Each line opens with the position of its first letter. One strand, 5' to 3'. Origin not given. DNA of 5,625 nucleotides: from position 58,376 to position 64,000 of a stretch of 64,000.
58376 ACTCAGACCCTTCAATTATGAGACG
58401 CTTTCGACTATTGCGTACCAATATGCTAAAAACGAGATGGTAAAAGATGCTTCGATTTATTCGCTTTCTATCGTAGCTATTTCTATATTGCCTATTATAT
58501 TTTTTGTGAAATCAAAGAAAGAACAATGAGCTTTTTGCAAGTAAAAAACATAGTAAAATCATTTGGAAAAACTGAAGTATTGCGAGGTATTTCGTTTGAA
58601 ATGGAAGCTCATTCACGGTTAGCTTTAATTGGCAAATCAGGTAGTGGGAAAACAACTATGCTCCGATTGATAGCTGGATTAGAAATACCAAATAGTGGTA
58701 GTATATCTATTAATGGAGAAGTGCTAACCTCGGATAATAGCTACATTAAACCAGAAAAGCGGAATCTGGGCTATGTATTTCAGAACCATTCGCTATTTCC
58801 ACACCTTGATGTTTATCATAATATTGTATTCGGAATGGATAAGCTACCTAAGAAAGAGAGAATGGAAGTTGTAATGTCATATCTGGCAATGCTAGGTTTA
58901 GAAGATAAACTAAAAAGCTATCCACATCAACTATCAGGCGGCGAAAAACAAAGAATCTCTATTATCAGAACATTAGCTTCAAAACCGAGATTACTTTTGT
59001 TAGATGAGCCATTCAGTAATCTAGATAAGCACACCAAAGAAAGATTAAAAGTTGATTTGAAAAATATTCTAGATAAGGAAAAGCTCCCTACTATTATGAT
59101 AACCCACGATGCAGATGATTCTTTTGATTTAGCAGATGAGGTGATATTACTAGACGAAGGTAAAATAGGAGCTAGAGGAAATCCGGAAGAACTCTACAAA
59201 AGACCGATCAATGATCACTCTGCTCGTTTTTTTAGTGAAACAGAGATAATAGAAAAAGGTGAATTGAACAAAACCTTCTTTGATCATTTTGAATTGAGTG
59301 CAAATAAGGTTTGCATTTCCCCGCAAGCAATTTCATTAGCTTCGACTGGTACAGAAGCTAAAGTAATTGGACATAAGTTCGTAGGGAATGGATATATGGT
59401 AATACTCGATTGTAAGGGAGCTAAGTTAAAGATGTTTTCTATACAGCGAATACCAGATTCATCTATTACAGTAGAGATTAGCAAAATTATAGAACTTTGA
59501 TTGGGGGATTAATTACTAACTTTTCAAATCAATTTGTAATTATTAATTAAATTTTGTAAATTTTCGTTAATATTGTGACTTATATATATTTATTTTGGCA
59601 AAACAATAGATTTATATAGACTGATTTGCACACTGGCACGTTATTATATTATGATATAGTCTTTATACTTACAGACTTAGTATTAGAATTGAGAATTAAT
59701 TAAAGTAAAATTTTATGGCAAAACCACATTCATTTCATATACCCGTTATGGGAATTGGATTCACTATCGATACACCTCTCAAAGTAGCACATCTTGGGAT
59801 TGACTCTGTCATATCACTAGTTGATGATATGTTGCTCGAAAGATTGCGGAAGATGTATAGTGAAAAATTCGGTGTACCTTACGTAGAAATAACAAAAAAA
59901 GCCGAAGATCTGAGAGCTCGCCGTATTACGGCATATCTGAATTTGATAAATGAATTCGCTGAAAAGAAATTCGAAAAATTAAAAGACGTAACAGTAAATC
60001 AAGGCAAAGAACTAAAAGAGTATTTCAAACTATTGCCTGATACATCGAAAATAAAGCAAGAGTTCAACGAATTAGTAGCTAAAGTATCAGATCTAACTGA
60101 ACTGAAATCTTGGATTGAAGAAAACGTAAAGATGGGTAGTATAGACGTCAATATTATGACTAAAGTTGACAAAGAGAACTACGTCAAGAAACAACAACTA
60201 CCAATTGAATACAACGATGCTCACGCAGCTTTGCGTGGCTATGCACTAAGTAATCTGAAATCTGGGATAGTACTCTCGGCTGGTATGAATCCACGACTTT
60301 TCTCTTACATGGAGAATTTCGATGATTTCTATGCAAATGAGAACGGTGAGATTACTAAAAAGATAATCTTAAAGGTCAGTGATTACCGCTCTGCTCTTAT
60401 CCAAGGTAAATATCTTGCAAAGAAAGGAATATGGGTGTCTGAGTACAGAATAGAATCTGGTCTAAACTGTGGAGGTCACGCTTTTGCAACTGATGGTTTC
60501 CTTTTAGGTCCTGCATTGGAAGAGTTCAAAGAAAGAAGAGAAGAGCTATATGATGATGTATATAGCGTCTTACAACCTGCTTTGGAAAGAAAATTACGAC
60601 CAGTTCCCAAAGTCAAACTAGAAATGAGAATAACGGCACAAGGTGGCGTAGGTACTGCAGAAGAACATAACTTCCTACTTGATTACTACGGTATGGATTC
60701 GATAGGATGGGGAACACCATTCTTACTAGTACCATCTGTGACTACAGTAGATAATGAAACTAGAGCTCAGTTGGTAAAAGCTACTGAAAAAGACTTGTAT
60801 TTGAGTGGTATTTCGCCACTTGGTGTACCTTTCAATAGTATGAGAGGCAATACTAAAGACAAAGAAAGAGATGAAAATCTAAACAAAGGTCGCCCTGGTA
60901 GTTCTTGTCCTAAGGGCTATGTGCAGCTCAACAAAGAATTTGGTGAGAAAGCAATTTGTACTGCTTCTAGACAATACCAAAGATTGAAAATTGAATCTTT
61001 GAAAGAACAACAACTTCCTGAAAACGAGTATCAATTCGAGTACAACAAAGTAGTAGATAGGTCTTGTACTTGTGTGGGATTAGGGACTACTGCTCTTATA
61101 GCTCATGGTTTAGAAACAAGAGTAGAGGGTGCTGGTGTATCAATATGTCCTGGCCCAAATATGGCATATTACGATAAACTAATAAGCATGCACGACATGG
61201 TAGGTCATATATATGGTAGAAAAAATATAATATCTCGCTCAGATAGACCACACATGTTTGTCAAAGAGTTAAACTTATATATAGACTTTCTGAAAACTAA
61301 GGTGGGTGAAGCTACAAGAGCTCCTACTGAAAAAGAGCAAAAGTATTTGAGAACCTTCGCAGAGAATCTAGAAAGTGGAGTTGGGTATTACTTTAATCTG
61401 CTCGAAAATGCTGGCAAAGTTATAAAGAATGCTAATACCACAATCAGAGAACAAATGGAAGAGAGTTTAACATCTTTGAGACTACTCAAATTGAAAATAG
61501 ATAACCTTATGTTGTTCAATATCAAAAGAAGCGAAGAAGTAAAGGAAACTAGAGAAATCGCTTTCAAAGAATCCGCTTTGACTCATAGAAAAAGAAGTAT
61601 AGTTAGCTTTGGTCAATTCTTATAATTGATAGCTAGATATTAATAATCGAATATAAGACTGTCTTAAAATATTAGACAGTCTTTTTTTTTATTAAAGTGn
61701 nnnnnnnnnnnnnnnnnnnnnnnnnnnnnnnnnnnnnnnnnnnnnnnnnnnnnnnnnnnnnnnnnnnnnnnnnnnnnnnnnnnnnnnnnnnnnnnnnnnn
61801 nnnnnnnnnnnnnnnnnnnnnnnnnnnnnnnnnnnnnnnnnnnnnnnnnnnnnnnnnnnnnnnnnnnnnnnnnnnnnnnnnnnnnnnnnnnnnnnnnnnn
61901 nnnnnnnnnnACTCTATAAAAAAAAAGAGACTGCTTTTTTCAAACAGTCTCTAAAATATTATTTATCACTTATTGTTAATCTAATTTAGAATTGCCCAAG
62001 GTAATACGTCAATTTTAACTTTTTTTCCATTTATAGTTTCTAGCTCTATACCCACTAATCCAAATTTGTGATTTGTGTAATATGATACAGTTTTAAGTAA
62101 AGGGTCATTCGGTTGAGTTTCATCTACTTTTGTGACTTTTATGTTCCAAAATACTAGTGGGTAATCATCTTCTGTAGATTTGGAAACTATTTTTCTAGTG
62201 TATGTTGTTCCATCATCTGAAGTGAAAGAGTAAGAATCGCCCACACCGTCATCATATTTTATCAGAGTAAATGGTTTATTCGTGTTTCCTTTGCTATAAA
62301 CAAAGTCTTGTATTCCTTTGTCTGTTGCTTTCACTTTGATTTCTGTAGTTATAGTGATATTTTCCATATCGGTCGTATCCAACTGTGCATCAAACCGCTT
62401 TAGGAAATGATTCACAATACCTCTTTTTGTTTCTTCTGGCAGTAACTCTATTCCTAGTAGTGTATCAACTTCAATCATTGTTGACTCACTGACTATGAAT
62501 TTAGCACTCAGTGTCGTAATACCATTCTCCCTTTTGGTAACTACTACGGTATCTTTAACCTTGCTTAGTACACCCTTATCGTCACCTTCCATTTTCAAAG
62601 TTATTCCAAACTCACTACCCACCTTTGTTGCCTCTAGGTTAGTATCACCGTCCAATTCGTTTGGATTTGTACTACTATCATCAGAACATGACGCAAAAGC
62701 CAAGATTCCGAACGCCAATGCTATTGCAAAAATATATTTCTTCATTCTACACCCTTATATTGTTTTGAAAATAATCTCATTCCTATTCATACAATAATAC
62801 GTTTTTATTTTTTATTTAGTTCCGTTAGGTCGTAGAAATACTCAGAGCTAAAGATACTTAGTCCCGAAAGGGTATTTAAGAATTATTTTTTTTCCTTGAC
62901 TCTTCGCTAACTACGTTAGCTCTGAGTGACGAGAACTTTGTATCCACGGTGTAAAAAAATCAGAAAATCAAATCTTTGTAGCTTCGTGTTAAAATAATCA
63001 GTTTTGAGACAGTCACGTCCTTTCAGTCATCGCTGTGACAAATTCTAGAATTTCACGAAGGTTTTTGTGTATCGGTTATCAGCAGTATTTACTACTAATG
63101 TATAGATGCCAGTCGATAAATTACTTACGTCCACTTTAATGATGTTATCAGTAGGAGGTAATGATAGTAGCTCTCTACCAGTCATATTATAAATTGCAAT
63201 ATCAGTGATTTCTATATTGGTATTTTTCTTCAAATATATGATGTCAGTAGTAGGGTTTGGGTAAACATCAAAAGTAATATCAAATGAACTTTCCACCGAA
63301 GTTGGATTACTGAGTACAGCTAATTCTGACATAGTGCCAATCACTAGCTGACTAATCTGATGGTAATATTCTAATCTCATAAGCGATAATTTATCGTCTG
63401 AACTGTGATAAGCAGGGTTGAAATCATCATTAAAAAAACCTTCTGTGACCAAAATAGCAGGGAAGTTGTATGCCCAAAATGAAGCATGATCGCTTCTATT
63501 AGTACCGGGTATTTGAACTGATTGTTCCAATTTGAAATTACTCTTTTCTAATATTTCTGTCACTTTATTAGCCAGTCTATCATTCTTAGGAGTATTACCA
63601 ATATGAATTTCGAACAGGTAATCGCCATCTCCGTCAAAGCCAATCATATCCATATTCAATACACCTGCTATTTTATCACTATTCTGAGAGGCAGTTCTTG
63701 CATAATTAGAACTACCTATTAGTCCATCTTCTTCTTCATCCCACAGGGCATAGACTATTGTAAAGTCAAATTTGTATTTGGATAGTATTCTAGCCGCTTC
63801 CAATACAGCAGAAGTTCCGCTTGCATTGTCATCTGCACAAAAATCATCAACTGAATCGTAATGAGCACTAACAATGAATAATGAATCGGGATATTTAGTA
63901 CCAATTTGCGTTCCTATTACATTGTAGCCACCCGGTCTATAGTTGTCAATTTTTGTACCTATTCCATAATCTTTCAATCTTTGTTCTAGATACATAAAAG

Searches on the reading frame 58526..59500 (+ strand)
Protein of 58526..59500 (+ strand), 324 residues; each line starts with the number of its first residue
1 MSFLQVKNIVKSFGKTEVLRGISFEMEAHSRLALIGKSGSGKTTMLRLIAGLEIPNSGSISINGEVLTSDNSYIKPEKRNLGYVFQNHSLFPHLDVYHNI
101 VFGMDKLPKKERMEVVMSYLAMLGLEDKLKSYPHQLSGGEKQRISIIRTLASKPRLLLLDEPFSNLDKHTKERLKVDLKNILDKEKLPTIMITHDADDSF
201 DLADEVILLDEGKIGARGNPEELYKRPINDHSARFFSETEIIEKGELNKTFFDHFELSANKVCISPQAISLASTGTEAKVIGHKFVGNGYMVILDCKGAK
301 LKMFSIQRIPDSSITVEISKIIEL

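Call 44: search_protein_families(library=pfam, proteins=[window:58526-59500:+], max_evalue=0.001)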
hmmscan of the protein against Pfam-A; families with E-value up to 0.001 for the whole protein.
window:58526-59500:+ (324 aa): 2 families
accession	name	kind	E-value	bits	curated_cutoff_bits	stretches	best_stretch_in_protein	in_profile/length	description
PF00005.33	ABC_tran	-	7.8e-37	127.4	25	1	19-163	1-136/137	ABC transporter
PF13304.12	AAA_21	-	0.00012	22.7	27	0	33-79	3-59/304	AAA domain, putative AbiEii toxin, Type IV TA system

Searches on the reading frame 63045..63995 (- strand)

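Call 44: search_protein_families(library=pfam, proteins=[window:63045-63995:-], max_evalue=0.001)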
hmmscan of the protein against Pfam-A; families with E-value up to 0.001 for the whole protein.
window:63045-63995:- (316 aa): 3 families
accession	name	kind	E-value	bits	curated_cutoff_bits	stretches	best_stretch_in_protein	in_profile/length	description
PF04389.22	Peptidase_M28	-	3e-35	122.1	21.3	1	25-219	1-190/193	Peptidase family M28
PF18962.6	Por_Secre_tail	-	4.1e-14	53.1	27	1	244-313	1-73/75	Secretion system C-terminal sorting domain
PF01546.33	Peptidase_M20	-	0.00015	22.2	24.6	1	54-271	33-113/206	Peptidase family M20/M25/M40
